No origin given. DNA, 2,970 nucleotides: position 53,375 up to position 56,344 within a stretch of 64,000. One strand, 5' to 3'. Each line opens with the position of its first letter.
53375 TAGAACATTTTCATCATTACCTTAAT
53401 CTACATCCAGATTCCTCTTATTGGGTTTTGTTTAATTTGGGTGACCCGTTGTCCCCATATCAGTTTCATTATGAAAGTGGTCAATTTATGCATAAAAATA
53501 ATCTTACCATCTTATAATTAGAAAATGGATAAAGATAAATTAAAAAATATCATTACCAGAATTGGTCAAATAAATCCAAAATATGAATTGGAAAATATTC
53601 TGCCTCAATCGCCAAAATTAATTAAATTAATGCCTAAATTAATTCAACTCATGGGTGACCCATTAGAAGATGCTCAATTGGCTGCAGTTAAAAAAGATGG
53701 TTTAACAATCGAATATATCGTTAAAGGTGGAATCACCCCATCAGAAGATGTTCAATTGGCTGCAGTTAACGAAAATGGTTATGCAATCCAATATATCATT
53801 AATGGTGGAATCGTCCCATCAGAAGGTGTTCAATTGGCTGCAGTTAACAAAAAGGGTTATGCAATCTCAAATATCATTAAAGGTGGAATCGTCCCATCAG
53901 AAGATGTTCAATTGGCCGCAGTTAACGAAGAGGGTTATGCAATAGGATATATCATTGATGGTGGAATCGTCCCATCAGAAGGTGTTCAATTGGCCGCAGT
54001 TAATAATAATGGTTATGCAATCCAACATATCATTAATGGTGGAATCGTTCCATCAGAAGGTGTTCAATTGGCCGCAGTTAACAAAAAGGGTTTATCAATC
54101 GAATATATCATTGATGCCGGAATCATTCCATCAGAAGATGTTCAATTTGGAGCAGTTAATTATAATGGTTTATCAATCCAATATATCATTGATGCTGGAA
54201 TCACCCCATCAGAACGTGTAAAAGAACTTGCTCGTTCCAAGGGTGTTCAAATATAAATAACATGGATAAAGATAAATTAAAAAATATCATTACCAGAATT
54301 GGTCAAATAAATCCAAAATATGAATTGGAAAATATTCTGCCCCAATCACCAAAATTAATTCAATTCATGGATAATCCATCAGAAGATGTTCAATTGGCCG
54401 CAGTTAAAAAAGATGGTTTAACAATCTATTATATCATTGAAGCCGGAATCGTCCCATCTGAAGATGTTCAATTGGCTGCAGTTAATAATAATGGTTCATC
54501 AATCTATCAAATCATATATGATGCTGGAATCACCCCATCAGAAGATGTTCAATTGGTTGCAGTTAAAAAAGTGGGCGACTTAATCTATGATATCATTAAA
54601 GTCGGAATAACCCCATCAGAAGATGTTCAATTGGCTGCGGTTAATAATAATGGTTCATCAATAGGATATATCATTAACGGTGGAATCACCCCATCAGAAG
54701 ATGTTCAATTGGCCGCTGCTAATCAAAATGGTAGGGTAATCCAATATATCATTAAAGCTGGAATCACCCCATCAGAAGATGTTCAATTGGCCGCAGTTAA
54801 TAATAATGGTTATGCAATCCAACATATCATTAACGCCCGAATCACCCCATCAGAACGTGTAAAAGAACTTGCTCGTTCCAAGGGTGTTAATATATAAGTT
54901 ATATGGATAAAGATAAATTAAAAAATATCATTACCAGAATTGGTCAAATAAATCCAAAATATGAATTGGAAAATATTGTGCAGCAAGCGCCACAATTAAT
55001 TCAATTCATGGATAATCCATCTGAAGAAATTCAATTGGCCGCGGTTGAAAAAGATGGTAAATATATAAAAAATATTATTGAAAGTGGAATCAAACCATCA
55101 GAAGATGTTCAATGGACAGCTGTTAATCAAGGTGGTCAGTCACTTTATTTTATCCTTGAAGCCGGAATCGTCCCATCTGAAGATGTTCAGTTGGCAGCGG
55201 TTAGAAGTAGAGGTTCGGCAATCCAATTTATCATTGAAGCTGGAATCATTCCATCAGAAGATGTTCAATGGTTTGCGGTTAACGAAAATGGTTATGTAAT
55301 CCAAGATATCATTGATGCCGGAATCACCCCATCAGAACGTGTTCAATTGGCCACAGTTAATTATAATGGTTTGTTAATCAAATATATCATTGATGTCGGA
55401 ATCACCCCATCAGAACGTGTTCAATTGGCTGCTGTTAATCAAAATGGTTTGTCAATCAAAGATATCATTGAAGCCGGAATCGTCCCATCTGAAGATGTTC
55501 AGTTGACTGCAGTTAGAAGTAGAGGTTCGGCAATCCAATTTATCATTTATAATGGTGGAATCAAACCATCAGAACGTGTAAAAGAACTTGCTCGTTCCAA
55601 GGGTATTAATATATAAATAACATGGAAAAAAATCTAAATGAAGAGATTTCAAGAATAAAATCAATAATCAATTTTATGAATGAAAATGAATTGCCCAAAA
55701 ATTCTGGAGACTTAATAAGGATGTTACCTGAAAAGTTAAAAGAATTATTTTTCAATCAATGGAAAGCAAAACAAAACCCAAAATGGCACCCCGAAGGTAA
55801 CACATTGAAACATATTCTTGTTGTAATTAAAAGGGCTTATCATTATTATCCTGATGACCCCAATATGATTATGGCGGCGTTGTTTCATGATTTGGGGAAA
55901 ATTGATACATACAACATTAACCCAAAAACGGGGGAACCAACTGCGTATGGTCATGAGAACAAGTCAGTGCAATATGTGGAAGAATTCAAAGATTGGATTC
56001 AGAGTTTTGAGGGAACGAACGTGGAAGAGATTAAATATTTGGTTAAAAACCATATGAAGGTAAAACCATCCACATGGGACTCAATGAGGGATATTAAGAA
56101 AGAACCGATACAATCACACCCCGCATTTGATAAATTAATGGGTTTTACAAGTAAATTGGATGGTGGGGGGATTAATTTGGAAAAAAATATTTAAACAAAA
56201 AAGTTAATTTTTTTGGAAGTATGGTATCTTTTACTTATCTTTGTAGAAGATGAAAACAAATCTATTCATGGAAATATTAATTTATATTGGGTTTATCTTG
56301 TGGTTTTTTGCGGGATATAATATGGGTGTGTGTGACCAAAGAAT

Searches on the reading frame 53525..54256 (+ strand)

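Call 44: search_protein_families(library=phrogs, proteins=[window:53525-54256:+], max_evalue=0.001)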
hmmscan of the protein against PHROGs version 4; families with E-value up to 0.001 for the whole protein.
window:53525-54256:+ (243 aa): 8 families
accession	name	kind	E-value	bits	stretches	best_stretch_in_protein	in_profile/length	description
phrog_5925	-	unknown function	8.9e-30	104.8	2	31-136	92-185/228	-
phrog_17056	-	unknown function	4.8e-21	76.6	2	32-119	323-402/420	-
phrog_25923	-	unknown function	4e-14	53.6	0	40-92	264-312/366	-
phrog_31839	-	unknown function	1.9e-12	47.7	1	49-221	213-379/421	-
phrog_30271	-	unknown function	4.6e-07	30.4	0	190-206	10-26/41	-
phrog_6955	-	unknown function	2.5e-06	28.7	0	65-96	83-113/142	-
phrog_14267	-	unknown function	2.3e-05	25.5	0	51-96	36-82/92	-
phrog_10245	-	unknown function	3.1e-05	25.3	0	105-135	57-83/107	-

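Call 63: search_protein_families(library=padloc, proteins=[window:53525-54256:+], max_evalue=0.001)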
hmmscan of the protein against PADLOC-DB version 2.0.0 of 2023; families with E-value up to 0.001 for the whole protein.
window:53525-54256:+ (243 aa): 0 families

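Call 82: search_protein_families(library=pfam, proteins=[window:53525-54256:+], max_evalue=0.001)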
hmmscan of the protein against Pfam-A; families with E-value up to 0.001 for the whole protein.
window:53525-54256:+ (243 aa): 1 family
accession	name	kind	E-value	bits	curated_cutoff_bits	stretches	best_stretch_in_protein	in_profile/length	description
PF13475.11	DUF4116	-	7.4e-09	35.5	24.9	0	75-91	3-19/49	Domain of unknown function (DUF4116)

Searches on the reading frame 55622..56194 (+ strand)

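Call 44: search_protein_families(library=phrogs, proteins=[window:55622-56194:+], max_evalue=0.001)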
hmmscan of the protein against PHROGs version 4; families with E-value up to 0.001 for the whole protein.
window:55622-56194:+ (190 aa): 2 families
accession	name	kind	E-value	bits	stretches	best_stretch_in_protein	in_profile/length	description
phrog_6931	-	unknown function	2.4e-07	31.3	1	51-148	26-126/343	-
phrog_2244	-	DNA, RNA and nucleotide metabolism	1.7e-06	28.8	1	39-151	202-315/392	tRNA nucleotidyltransferase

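Call 82: search_protein_families(library=pfam, proteins=[window:55622-56194:+], max_evalue=0.001)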
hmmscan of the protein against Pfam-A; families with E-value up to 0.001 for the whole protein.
window:55622-56194:+ (190 aa): 1 family
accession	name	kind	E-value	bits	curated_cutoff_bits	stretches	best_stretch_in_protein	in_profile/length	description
PF01966.28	HD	-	3.4e-07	31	22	1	74-151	14-92/116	HD domain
